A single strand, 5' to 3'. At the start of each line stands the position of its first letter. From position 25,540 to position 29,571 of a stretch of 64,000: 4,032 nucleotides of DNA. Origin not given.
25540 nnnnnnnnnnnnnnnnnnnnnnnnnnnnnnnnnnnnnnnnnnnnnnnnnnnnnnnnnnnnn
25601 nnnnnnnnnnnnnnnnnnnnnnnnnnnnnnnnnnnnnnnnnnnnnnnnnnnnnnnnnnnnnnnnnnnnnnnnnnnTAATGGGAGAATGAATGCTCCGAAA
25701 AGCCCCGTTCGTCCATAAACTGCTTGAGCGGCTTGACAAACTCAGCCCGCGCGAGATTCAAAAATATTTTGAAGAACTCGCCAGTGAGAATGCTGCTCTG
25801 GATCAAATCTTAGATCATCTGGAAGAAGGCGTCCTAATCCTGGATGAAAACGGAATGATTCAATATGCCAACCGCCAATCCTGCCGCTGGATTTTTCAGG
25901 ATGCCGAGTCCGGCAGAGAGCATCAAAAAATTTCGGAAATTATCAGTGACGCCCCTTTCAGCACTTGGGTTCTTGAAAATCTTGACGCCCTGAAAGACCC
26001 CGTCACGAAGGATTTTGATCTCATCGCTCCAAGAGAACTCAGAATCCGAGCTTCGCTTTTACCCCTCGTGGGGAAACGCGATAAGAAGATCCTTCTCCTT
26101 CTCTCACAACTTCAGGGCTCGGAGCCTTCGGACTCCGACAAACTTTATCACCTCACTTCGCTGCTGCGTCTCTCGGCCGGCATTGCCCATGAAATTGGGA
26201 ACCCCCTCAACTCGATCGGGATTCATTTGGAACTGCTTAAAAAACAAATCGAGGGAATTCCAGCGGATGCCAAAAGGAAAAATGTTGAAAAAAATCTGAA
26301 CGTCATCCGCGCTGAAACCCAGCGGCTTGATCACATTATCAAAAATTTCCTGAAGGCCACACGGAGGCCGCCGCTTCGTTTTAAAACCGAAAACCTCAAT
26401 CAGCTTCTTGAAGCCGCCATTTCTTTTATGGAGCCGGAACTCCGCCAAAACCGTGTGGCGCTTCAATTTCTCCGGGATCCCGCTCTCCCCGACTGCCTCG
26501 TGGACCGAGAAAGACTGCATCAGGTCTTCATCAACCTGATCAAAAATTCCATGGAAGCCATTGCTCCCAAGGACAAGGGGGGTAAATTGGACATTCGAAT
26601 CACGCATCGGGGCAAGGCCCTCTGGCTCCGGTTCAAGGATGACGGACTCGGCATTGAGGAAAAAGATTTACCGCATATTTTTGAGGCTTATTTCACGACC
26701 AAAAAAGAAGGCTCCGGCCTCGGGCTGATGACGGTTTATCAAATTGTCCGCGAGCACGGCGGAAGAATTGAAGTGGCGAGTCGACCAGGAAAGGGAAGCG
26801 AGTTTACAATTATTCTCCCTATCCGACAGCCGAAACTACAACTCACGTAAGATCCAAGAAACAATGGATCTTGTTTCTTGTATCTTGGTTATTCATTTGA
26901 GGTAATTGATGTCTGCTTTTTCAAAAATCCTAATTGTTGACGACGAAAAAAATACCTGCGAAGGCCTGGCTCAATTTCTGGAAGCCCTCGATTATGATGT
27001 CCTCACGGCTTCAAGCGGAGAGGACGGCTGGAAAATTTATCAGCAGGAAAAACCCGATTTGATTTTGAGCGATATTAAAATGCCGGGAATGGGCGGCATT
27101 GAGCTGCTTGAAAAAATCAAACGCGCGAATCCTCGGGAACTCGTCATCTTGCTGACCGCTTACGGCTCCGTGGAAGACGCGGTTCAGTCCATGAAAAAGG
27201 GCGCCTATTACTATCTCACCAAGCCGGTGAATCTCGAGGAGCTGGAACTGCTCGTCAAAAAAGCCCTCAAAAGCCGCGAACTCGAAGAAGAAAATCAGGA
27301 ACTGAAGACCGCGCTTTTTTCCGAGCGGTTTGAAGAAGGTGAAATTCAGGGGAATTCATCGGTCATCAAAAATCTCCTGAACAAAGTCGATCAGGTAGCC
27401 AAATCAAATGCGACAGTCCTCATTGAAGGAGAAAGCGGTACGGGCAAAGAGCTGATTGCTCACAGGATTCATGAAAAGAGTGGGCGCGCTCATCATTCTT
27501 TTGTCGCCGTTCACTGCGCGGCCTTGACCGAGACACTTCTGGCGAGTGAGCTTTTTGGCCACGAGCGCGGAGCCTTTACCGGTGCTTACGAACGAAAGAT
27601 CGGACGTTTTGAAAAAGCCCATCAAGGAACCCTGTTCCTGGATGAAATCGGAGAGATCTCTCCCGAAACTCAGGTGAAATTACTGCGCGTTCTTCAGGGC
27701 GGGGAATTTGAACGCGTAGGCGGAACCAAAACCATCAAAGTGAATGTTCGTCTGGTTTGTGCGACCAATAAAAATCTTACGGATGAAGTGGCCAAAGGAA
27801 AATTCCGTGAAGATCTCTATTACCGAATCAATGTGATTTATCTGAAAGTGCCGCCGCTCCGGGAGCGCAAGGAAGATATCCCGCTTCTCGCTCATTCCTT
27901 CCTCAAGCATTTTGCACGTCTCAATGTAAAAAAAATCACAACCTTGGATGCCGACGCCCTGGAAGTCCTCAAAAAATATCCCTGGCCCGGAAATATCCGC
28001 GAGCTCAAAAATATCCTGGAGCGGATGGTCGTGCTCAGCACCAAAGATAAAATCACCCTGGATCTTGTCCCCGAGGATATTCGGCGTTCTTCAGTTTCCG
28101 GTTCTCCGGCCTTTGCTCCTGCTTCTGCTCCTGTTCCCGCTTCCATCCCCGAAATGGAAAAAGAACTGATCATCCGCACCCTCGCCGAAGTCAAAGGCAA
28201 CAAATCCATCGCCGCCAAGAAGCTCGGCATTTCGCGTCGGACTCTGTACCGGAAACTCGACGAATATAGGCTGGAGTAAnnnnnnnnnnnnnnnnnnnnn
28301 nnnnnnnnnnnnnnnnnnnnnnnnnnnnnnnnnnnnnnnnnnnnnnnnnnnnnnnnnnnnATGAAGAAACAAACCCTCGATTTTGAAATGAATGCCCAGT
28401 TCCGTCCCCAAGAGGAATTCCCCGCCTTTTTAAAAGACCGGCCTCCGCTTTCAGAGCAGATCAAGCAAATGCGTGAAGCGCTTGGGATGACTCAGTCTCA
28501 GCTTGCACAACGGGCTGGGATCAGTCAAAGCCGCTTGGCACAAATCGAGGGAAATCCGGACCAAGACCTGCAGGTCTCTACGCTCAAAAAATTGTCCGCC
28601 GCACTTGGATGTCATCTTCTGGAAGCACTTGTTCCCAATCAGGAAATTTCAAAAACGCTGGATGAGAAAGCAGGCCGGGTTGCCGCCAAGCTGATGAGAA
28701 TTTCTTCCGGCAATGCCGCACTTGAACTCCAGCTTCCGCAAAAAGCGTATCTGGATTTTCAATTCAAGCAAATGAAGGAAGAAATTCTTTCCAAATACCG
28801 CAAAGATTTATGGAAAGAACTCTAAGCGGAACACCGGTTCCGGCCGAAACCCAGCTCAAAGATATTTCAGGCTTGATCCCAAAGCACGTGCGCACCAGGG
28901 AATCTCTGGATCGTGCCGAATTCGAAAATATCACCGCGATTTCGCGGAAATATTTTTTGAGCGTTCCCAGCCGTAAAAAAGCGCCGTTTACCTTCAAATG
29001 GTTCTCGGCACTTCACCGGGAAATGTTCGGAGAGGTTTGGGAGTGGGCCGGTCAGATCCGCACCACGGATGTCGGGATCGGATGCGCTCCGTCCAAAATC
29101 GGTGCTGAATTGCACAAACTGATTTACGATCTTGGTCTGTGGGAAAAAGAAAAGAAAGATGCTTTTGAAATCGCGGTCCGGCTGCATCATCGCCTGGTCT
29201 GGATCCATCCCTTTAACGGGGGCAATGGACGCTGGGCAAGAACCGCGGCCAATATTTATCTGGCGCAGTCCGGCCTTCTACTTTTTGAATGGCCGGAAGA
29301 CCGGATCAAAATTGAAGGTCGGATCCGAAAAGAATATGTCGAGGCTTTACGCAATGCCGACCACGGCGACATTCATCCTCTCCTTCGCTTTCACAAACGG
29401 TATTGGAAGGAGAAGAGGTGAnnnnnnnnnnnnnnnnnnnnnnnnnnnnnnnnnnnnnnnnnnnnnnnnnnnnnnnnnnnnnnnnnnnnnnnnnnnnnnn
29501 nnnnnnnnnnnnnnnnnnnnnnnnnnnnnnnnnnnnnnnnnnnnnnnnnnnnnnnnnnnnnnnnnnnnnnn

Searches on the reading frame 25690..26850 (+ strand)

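Call 10: search_protein_families(library=pfam, proteins=[window:25690-26850:+], max_evalue=0.01)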
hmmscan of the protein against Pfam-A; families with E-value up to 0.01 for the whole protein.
window:25690-26850:+ (386 aa): 6 families
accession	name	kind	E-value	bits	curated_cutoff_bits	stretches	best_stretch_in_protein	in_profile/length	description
PF02518.31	HATPase_c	-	4.7e-27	95.1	26.4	1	272-379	2-110/111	Histidine kinase-, DNA gyrase B-, and HSP90-like ATPase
PF00512.31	HisKA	-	1.3e-11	44.8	26.9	1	159-225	3-62/66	His Kinase A (phospho-acceptor) domain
PF14501.12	HATPase_c_5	-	0.00033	21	22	1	276-364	6-90/102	GHKL domain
PF13589.12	HATPase_c_3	-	0.004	17.6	25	1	277-339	4-62/137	Histidine kinase-, DNA gyrase B-, and HSP90-like ATPase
PF00989.32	PAS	-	0.0043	17.5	22.6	1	37-65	3-31/113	PAS fold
PF13188.13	PAS_8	-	0.0051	17.1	21.8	0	38-66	4-32/65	PAS domain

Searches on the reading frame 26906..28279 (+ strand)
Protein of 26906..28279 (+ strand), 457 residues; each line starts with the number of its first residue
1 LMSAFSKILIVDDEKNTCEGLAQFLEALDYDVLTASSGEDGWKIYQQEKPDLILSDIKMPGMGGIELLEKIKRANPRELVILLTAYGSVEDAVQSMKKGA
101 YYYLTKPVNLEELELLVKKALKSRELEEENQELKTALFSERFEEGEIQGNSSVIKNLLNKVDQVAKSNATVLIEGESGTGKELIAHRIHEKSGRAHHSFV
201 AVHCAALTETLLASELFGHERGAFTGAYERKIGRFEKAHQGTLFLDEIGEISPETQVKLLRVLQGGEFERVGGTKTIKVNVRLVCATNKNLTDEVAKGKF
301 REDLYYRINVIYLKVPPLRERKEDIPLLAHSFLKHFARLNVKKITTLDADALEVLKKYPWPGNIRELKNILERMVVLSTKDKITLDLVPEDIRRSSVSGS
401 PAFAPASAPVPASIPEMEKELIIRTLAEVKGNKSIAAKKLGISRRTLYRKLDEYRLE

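Call 10: search_protein_families(library=pfam, proteins=[window:26906-28279:+], max_evalue=0.01)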
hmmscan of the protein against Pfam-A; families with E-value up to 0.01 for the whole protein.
window:26906-28279:+ (457 aa): 14 families
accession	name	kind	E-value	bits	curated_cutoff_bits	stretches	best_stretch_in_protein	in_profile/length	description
PF00158.32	Sigma54_activat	-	2e-71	239.6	20.2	1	148-313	2-167/168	Sigma-54 interaction domain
PF00072.30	Response_reg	-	1.5e-30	106.1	30.2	1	8-116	1-109/111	Response regulator receiver domain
PF25601.1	AAA_lid_14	-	7.7e-28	96.6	27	1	319-399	1-81/87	AAA+ ATPase lid domain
PF14532.12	Sigma54_activ_2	-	4.3e-23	82.5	25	1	149-318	2-138/138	Sigma-54 interaction domain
PF02954.25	HTH_8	-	4.8e-16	58.7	22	1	414-454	2-42/42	Bacterial regulatory protein, Fis family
PF07728.20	AAA_5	-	7.7e-07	29.6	22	1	171-290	2-124/139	AAA domain (dynein-related subfamily)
PF07724.20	AAA_2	-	1e-06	29.3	27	1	169-295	4-131/166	AAA domain (Cdc48 subfamily)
PF01078.27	Mg_chelatase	-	4.7e-06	26.6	20.3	1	226-290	93-159/207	Magnesium chelatase, subunit ChlI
PF00004.35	AAA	-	8.5e-06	26.7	21.2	1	171-289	1-110/131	ATPase family associated with various cellular activities (AAA)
PF13191.12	AAA_16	-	0.0013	19.7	32.6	1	153-222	8-84/167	AAA ATPase domain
PF13551.12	HTH_29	-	0.0016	18.9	28.1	1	422-455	4-37/64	Winged helix-turn helix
PF13309.12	HTH_22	-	0.0037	17.7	29.6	1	428-451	39-62/63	HTH domain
PF13384.12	HTH_23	-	0.0038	17.5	24.6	1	417-454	5-41/50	Homeodomain-like domain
PF18024.7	HTH_50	-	0.0056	16.8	27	0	416-456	10-49/50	Helix-turn-helix domain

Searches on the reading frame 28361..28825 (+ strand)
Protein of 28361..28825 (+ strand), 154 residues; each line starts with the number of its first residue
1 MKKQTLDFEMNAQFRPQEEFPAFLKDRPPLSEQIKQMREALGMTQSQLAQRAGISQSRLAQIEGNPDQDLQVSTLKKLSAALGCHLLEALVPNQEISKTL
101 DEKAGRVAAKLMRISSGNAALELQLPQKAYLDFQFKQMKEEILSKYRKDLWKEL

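Call 10: search_protein_families(library=pfam, proteins=[window:28361-28825:+], max_evalue=0.01)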
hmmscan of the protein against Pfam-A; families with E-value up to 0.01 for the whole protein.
window:28361-28825:+ (154 aa): 7 families
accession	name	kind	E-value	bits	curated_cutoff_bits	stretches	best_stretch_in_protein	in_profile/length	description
PF01381.28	HTH_3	-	2.9e-14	53.2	23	1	34-87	1-53/55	Helix-turn-helix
PF12844.13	HTH_19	-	4.1e-09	36.7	30.2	1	32-83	2-52/64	Helix-turn-helix domain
PF13560.12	HTH_31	-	4.9e-08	33.6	27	1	30-64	2-36/64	Helix-turn-helix domain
PF13443.12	HTH_26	-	9.1e-08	32.7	22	1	34-92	2-60/63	Cro/C1-type HTH DNA-binding domain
PF13744.12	HTH_37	-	0.0003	21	27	1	30-86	19-75/80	Helix-turn-helix domain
PF13413.12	HTH_25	-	0.0014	18.8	24.6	1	35-69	3-37/62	Helix-turn-helix domain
PF04545.22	Sigma70_r4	-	0.0017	18.2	24.1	0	41-63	19-41/50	Sigma-70, region 4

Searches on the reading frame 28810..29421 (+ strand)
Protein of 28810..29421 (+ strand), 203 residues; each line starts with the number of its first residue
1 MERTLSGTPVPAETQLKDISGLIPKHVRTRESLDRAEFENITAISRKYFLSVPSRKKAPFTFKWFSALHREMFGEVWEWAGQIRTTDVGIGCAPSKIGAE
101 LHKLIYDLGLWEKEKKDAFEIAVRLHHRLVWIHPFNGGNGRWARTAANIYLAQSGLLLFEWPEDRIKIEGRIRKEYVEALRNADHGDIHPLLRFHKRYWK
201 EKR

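Call 10: search_protein_families(library=pfam, proteins=[window:28810-29421:+], max_evalue=0.01)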
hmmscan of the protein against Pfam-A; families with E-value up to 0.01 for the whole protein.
window:28810-29421:+ (203 aa): 1 family
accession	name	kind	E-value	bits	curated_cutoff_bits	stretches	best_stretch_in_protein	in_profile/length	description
PF02661.23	Fic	-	3.2e-15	57.2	24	1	60-151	2-93/93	Fic/DOC family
